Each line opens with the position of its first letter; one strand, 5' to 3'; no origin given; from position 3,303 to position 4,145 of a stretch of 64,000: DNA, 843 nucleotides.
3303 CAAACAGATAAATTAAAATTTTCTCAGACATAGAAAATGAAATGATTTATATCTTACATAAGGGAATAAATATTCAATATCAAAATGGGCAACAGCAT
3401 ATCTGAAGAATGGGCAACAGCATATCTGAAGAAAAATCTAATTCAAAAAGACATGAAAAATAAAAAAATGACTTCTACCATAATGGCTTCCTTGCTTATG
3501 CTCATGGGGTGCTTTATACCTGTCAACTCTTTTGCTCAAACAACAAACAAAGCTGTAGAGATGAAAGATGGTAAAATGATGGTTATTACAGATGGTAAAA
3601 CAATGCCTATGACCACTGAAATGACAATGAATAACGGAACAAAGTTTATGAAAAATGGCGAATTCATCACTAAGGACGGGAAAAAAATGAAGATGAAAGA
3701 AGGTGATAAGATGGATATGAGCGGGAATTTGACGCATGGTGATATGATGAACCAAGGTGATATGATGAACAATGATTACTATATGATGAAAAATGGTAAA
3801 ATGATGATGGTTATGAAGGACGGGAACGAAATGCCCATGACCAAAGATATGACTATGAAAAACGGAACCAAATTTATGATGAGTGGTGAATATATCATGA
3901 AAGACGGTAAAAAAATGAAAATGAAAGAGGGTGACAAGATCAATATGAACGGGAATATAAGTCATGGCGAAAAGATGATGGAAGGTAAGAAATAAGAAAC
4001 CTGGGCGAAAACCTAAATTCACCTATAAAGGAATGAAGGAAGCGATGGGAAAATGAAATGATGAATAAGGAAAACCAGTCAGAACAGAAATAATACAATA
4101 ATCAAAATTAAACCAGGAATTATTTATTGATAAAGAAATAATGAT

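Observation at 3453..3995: Methionine-saturated secreted repeat protein with a paralog at 19230-19670: candidate undescribed periplasmic Cu(I)-binding family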

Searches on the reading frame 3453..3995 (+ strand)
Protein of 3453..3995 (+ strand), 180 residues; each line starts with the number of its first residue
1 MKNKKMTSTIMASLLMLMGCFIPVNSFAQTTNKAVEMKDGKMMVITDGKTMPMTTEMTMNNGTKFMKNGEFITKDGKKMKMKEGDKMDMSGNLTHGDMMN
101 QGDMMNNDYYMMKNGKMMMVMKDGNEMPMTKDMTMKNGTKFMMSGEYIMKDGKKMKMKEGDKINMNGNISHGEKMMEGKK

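Call 4: search_protein_families(library=pfam, proteins=[window:3453-3995:+], max_evalue=10)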
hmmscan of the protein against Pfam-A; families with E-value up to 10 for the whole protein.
window:3453-3995:+ (180 aa): 10 families
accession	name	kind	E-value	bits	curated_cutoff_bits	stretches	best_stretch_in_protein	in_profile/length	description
PF20606.3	DUF6799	-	2.3e-38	130.2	26.8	2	108-169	2-63/63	Domain of unknown function (DUF6799)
PF05179.20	CDC73_C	-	0.0058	16.7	32.8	1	54-87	14-49/158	RNA pol II accessory factor, Cdc73 family, C-terminal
PF00372.24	Hemocyanin_M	-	0.0059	16.3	20.8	2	63-126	174-233/268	Hemocyanin, copper containing domain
PF07883.17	Cupin_2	-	0.02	15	27.2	0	145-172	27-55/70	Cupin domain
PF05899.18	Cupin_3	-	0.1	12.8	23.5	1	140-162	29-53/74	EutQ-like cupin domain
PF11525.13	CopK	-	0.1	12.7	23.8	2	33-56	33-56/70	Copper resistance protein K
PF17479.7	DUF3048_C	-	0.65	10.8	25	1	35-84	65-110/114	Protein of unknown function (DUF3048) C-terminal domain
PF04170.18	NlpE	-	0.76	11.1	22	1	53-127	13-83/86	NlpE N-terminal domain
PF08450.18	SGL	-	1.7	8.6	26.3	1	86-145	92-145/246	SMP-30/Gluconolactonase/LRE-like region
PF07833.16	Cu_amine_oxidN1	-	4.3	7.8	24.2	1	29-65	47-83/108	Copper amine oxidase N-terminal domain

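Call 5: search_protein_families(library=ncbifam, proteins=[window:3453-3995:+], max_evalue=10)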
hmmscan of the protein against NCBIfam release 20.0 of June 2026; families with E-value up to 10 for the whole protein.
window:3453-3995:+ (180 aa): 3 families
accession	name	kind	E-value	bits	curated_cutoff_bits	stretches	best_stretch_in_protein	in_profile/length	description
NF040942.2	hypo_ExtJ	equivalog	0.0072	16.7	52.5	1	4-87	2-66/77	selenite/tellurite reduction operon protein ExtJ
NF033793.0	peri_CopK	exception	0.021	14.9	123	3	109-149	38-80/88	periplasmic Cu(I)/Cu(II)-binding protein CopK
NF002598.0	PRK02253.1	equivalog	0.051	13.1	130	1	31-74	38-81/167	deoxyuridine 5'-triphosphate nucleotidohydrolase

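Call 10: find_homologous_proteins(query=window:3453-3995:+)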
Query window:3453-3995:+ (180 aa): 323 proteins with E <= 0.001 among 634 candidates; the best 120 are listed.
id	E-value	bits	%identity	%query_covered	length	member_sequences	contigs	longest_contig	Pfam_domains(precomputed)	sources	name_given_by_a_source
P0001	2.3e-104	364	100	100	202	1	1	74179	PF20606.4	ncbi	-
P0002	5.0e-65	236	69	100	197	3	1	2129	PF20606.4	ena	-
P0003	1.7e-35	140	72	56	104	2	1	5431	PF20606.4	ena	-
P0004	7.8e-35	138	53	92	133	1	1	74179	PF20606.4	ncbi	-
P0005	2.2e-23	101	57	56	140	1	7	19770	PF20606.4,PF19335.6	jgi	jgi:hypothetical protein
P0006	3.1e-23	100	60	56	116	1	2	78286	PF20606.4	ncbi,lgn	-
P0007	1.0e-22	99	58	56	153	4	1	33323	PF20606.4,PF19335.6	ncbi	-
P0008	3.7e-22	97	58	60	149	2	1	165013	PF20606.4,PF19335.6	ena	-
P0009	1.4e-21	95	56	56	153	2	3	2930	PF20606.4,PF19335.6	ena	-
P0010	1.6e-21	95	57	56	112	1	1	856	PF20606.4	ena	-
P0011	2.6e-21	94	55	56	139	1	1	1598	PF20606.4,PF19335.6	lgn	-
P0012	3.0e-21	94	58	56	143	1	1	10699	PF20606.4,PF19335.6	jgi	jgi:hypothetical protein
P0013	4.1e-21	94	59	55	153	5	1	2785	PF20606.4,PF19335.6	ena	-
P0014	4.6e-21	93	53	57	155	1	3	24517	PF20606.4,PF19335.6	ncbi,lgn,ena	-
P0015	9.8e-21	92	58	56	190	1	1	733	PF20606.4,PF19335.6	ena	-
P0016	1.3e-20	92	59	56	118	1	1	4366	PF20606.4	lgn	-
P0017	1.4e-20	92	53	56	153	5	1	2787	PF20606.4,PF19335.6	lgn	-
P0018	1.6e-20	92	58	57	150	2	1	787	PF20606.4,PF19335.6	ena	-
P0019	1.8e-20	91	55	44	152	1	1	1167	PF20606.4,PF19335.6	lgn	-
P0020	2.0e-20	91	57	57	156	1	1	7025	PF20606.4,PF19335.6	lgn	-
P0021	2.5e-20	91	59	57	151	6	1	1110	PF20606.4,PF19335.6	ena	-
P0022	3.2e-20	91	57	56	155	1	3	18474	PF20606.4,PF19335.6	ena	-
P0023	3.5e-20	91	59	51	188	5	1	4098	PF20606.4,PF19335.6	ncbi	-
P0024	3.5e-20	91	58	56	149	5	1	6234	PF20606.4,PF19335.6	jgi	jgi:hypothetical protein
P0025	3.7e-20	90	56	57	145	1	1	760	PF20606.4,PF19335.6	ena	-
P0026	4.9e-20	90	54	57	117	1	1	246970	PF20606.4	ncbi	ncbi:DUF6799 domain-containing protein [Flavitalea flava]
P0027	5.4e-20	90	57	55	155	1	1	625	PF20606.4,PF19335.6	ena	-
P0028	5.9e-20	90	53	56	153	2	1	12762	PF20606.4,PF19335.6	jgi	jgi:Heavy metal binding domain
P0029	7.1e-20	90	56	56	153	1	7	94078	PF20606.4,PF19335.6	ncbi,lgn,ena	-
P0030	7.4e-20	89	50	56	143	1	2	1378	PF20606.4,PF19335.6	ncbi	-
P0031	7.9e-20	89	52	68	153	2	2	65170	PF20606.4,PF19335.6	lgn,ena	-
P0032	1.0e-19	89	58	56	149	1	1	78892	PF20606.4,PF19335.6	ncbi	ncbi:MAG: DUF6799 domain-containing protein [Ferruginibacter sp.]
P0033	1.1e-19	89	57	56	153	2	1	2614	PF20606.4,PF19335.6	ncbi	-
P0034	1.2e-19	89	56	52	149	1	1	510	PF20606.4,PF19335.6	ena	-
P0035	1.2e-19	89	54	57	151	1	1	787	PF20606.4,PF19335.6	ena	-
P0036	1.3e-19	89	57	56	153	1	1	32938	PF20606.4,PF19335.6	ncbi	-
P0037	1.3e-19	89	55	56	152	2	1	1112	PF20606.4,PF19335.6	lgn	-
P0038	1.5e-19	88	55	53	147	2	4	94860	PF20606.4,PF19335.6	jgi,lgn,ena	-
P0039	1.6e-19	88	56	56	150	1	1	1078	PF20606.4,PF19335.6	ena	-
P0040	1.7e-19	88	57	55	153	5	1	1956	PF20606.4,PF19335.6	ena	-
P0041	1.8e-19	88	59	49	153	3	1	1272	PF20606.4,PF19335.6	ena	-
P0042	1.9e-19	88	54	61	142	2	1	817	PF20606.4,PF19335.6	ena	-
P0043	1.9e-19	88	52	58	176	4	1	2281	PF20606.4,PF19335.6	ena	-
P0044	2.1e-19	88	56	56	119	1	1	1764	PF20606.4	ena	-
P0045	2.1e-19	88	53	56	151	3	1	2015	PF20606.4,PF19335.6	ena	-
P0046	2.5e-19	88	55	52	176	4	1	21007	PF20606.4,PF19335.6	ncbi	-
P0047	2.8e-19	88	55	57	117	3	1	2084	PF20606.4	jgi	jgi:hypothetical protein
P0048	3.1e-19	87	55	57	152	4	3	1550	PF20606.4,PF19335.6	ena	-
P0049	3.2e-19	87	56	57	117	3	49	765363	PF20606.4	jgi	jgi:hypothetical protein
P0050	3.2e-19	87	56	56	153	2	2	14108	PF20606.4,PF19335.6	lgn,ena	-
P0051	3.2e-19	87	55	56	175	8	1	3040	PF20606.4,PF19335.6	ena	-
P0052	3.2e-19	87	59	52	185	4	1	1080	PF20606.4,PF19335.6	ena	-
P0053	3.8e-19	87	58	52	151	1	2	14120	PF20606.4,PF19335.6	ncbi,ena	-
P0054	4.1e-19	87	54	56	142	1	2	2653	PF20606.4,PF19335.6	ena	-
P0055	4.3e-19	87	57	57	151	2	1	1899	PF20606.4,PF19335.6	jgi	jgi:antitoxin component YwqK of YwqJK toxin-antitoxin module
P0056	4.8e-19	87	56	55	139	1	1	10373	PF20606.4,PF19335.6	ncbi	ncbi:MAG: DUF6799 domain-containing protein, partial [Ferruginibacter sp.]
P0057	4.9e-19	87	56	56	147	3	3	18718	PF20606.4,PF19335.6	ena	-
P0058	5.1e-19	87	53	56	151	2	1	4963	PF20606.4,PF19335.6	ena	-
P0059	5.2e-19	87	57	52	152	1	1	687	PF20606.4,PF19335.6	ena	-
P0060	5.4e-19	87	54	34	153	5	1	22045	PF20606.4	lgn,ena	-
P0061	5.6e-19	87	53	56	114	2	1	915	PF20606.4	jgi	jgi:hypothetical protein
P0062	6.0e-19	87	57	52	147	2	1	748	PF20606.4,PF19335.6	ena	-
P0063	9.2e-19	86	55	57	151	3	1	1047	PF20606.4,PF19335.6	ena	-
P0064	9.7e-19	86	55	54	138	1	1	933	PF20606.4,PF19335.6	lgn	-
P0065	9.7e-19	86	57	54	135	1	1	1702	PF20606.4,PF19335.6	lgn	-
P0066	1.2e-18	86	57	55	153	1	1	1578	PF20606.4,PF19335.6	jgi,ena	-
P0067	1.4e-18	85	54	57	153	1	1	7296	PF20606.4,PF19335.6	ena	-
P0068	1.8e-18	85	55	55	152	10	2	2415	PF20606.4,PF19335.6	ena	-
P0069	2.1e-18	85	53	57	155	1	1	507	PF20606.4,PF19335.6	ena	-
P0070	2.2e-18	85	55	55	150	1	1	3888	PF20606.4,PF19335.6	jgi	jgi:hypothetical protein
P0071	2.2e-18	85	55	57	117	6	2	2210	PF20606.4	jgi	jgi:hypothetical protein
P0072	2.2e-18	85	56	57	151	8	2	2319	PF20606.4,PF19335.6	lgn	-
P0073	2.7e-18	84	58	56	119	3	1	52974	PF20606.4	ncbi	ncbi:MAG: DUF6799 domain-containing protein [Ginsengibacter sp.]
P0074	2.8e-18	84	52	55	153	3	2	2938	PF20606.4,PF19335.6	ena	-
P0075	3.5e-18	84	46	55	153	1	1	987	PF20606.4,PF19335.6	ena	-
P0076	3.7e-18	84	54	55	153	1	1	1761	PF20606.4,PF19335.6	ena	-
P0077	4.4e-18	84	54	60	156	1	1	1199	PF20606.4,PF19335.6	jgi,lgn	jgi:hypothetical protein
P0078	4.4e-18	84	57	56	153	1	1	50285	PF20606.4,PF19335.6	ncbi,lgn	ncbi:MAG: DUF6799 domain-containing protein [Bacteroidia bacterium]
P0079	4.7e-18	84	58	48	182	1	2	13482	PF20606.4,PF19335.6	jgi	jgi:hypothetical protein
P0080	4.8e-18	84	54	54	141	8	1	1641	PF20606.4,PF19335.6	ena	-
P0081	4.8e-18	84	41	81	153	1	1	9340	PF20606.4,PF19335.6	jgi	jgi:Heavy metal binding domain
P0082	5.3e-18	83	53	56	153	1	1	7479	PF20606.4,PF19335.6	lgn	-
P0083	5.7e-18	83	58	52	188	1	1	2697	PF20606.4,PF19335.6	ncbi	ncbi:MAG: DUF6799 domain-containing protein [Ferruginibacter sp.]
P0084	6.1e-18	83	52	57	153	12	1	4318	PF20606.4,PF19335.6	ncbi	-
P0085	6.1e-18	83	57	53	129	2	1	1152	PF20606.4,PF19335.6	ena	-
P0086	6.2e-18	83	57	51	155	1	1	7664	PF20606.4,PF19335.6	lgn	-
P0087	7.2e-18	83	51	54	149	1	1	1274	PF20606.4,PF19335.6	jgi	jgi:hypothetical protein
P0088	7.2e-18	83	49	61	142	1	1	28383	PF20606.4,PF19335.6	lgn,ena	-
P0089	7.9e-18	83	53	56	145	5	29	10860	PF20606.4,PF19335.6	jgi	jgi:hypothetical protein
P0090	8.2e-18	83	58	48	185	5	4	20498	PF20606.4,PF19335.6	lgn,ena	-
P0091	8.3e-18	83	54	55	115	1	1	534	PF20606.4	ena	-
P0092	8.8e-18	83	57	52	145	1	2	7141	PF20606.4,PF19335.6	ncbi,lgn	-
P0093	8.9e-18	83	53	56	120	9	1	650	PF20606.4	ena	-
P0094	9.0e-18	83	52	56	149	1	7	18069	PF20606.4,PF19335.6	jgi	jgi:hypothetical protein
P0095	9.8e-18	83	57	52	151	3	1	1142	PF20606.4,PF19335.6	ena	-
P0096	1.0e-17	83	52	54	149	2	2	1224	PF20606.4,PF19335.6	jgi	jgi:monomeric isocitrate dehydrogenase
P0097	1.0e-17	83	51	66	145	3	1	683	PF20606.4,PF19335.6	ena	-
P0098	1.2e-17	82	54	57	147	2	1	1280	PF20606.4,PF19335.6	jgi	jgi:hypothetical protein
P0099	1.3e-17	82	54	53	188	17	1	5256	PF20606.4,PF19335.6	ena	-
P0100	1.4e-17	82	57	52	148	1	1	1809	PF20606.4,PF19335.6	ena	-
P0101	1.5e-17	82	57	55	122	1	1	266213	PF20606.4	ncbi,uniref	ncbi:hypothetical protein ABIB40_001733 [Pedobacter sp. UYP30]|uniref:DUF6799 domain-containing prot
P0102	1.6e-17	82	53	54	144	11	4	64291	PF20606.4,PF19335.6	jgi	jgi:hypothetical protein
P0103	1.9e-17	82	54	56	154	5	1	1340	PF20606.4,PF19335.6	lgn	-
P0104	2.5e-17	81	57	56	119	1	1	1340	PF20606.4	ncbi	-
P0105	2.6e-17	81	57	56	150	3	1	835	PF20606.4,PF19335.6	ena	-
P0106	2.6e-17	81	56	56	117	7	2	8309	PF20606.4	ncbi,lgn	-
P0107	3.8e-17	81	44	56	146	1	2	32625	PF20606.4,PF19335.6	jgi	jgi:hypothetical protein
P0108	3.8e-17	81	52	56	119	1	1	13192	PF20606.4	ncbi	-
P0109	4.2e-17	81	53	55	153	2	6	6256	PF20606.4,PF19335.6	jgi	jgi:uncharacterized protein YycO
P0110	4.6e-17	80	53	57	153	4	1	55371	PF20606.4,PF19335.6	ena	-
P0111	4.7e-17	80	52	56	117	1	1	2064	PF20606.4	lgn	-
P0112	4.7e-17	80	54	56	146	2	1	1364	PF20606.4,PF19335.6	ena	-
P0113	4.8e-17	80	56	52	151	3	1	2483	PF20606.4,PF19335.6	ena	-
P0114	5.2e-17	80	50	54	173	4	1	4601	PF20606.4,PF19335.6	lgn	-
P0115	5.3e-17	80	57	52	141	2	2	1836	PF20606.4,PF19335.6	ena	-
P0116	5.3e-17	80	57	51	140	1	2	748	PF20606.4,PF19335.6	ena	-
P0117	5.3e-17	80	53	57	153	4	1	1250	PF20606.4,PF19335.6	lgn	-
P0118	5.7e-17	80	56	49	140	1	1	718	PF20606.4,PF19335.6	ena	-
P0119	5.8e-17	80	55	53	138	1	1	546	PF20606.4,PF19335.6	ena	-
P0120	6.5e-17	80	53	52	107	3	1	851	PF20606.4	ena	-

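Call 15: find_encoding_contigs(protein=P0001, flank=3000, max_places=3)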
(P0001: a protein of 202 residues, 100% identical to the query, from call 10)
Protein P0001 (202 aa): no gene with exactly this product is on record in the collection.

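Call 16: find_encoding_contigs(protein=P0002, flank=5000, max_places=3)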
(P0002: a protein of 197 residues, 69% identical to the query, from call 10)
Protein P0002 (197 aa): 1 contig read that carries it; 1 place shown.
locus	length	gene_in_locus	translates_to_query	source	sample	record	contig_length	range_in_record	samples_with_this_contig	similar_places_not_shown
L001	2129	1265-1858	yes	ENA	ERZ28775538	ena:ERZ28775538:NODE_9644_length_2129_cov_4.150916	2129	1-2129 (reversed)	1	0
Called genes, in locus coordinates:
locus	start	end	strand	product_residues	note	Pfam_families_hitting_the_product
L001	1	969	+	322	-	?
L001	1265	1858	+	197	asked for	PF20606:DUF6799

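Call 19: find_encoding_contigs(protein=P0008, flank=7000, max_places=2)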
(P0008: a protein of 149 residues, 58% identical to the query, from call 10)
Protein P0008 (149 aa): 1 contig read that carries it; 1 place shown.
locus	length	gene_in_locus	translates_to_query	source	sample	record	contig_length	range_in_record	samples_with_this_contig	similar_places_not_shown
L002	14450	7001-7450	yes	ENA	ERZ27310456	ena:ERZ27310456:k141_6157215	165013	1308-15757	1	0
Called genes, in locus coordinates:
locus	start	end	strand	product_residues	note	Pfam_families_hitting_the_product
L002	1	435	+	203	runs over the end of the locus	PF00027:cNMP_binding, PF13545:HTH_Crp_2, PF08279:HTH_11 (faint), PF00325:Crp (faint), PF13412:HTH_24 (weak)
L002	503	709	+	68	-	PF11127:YgaP-like_TM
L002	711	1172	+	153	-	PF02566:OsmC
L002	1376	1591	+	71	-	PF00403:HMA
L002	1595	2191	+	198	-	PF05724:TPMT, PF08241:Methyltransf_11, PF13649:Methyltransf_25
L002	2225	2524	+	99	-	PF00581:Rhodanese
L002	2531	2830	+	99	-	PF00085:Thioredoxin, PF13098:Thioredoxin_2, PF13728:TraF (weak), PF13905:Thioredoxin_8 (faint)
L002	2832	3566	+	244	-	PF00581:Rhodanese, PF00085:Thioredoxin, PF13098:Thioredoxin_2 (weak), PF13899:Thioredoxin_7 (weak)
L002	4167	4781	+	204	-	PF13847:Methyltransf_31 (weak), PF13649:Methyltransf_25, PF08241:Methyltransf_11 (weak), PF08242:Methyltransf_12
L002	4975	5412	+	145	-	-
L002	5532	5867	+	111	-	PF19335:HMBD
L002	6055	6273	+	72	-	PF00403:HMA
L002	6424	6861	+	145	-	PF00034:Cytochrom_C, PF13442:Cytochrome_CBB3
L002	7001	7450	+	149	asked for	PF20606:DUF6799, PF19335:HMBD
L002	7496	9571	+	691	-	PF00122:E1-E2_ATPase, PF08282:Hydrolase_3 (faint), PF00702:Hydrolase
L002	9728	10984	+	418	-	-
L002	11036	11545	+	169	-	PF11827:DUF3347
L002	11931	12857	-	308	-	PF12728:HTH_17 (weak)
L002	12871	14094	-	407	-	PF13102:Phage_int_SAM_5, PF00589:Phage_integrase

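Call 20: find_encoding_contigs(protein=P0026, flank=7000, max_places=2)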
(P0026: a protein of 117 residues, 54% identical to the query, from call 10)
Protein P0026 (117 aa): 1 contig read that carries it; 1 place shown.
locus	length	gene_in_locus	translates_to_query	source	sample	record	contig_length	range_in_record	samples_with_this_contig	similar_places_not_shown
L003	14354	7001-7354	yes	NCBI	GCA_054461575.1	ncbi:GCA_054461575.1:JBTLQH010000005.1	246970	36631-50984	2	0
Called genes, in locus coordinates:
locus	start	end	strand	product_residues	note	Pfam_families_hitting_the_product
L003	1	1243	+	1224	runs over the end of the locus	PF01339:CheB_methylest, PF03705:CheR_N, PF01739:CheR, PF00989:PAS (weak), PF08448:PAS_4, PF08447:PAS_3, PF00512:HisKA, PF02518:HATPase_c, +3 more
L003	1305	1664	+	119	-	PF00072:Response_reg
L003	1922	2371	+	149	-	-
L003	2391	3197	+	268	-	PF01048:PNP_UDP_1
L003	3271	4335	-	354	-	PF13088:BNR_2 (weak)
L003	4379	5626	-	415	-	PF27126:NmeDI_C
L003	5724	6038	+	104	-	PF00107:ADH_zinc_N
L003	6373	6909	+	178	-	PF00582:Usp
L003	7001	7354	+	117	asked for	PF20606:DUF6799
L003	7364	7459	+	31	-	PF19335:HMBD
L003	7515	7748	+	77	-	PF00403:HMA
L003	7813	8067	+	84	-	-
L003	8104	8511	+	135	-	-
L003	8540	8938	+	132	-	PF20334:DUF6629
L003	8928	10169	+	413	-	PF07690:MFS_1, PF00083:Sugar_tr, PF07690:MFS_1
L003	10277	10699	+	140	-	-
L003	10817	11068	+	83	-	-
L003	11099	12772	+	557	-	PF03109:ABC1, PF00069:Pkinase (weak), PF27536:UbiB_helical (weak)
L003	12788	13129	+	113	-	PF14196:ATC_hydrolase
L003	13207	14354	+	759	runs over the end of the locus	PF00122:E1-E2_ATPase, PF00702:Hydrolase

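Call 21: find_encoding_contigs(protein=P0101, flank=7000, max_places=2)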
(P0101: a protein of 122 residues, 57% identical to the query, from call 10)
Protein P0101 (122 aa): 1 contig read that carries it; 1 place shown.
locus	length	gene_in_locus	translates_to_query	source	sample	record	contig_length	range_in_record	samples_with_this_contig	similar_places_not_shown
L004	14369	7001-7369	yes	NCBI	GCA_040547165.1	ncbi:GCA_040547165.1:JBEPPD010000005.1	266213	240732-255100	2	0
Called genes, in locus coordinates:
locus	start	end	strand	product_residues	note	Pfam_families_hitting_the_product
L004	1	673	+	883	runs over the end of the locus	PF07732:Cu-oxidase_3, PF00394:Cu-oxidase, PF07731:Cu-oxidase_2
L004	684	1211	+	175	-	PF09990:DUF2231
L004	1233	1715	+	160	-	PF03713:DUF305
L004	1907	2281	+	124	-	-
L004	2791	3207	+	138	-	-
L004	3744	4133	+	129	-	PF26622:DUF8199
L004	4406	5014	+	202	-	PF12833:HTH_18, PF00165:HTH_AraC (weak)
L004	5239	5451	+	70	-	PF09851:SHOCT (weak)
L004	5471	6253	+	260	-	PF03860:Csp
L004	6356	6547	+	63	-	-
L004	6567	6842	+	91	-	PF18926:DUF5676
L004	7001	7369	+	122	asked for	PF20606:DUF6799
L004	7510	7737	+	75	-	PF00403:HMA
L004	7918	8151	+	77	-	PF09851:SHOCT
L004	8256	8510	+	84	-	-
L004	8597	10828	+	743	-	PF08282:Hydrolase_3 (faint), PF00122:E1-E2_ATPase, PF00702:Hydrolase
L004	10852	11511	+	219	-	PF00702:Hydrolase, PF13419:HAD_2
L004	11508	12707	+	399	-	PF00871:Acetate_kinase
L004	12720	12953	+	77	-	PF09364:XFP_N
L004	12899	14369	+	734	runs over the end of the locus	PF09364:XFP_N, PF03894:XFP, PF09363:XFP_C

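Call 30: search_solved_structures(query=window:3540-3992:+, max_evalue=10)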
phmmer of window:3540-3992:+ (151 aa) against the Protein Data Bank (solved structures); distinct sequences matched with E-value up to 10: 3.
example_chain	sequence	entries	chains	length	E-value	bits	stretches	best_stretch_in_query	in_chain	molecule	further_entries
9qf9_A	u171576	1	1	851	0.022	18.2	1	10-68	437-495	Ruminococcus bromii Amy16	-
2k0q_A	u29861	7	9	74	0.055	16.9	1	78-123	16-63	Putative uncharacterized protein copK | Copper resistance protein K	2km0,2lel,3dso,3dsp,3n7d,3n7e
2c9j_A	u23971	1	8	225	0.12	15.8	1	48-124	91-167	GREEN FLUORESCENT PROTEIN FP512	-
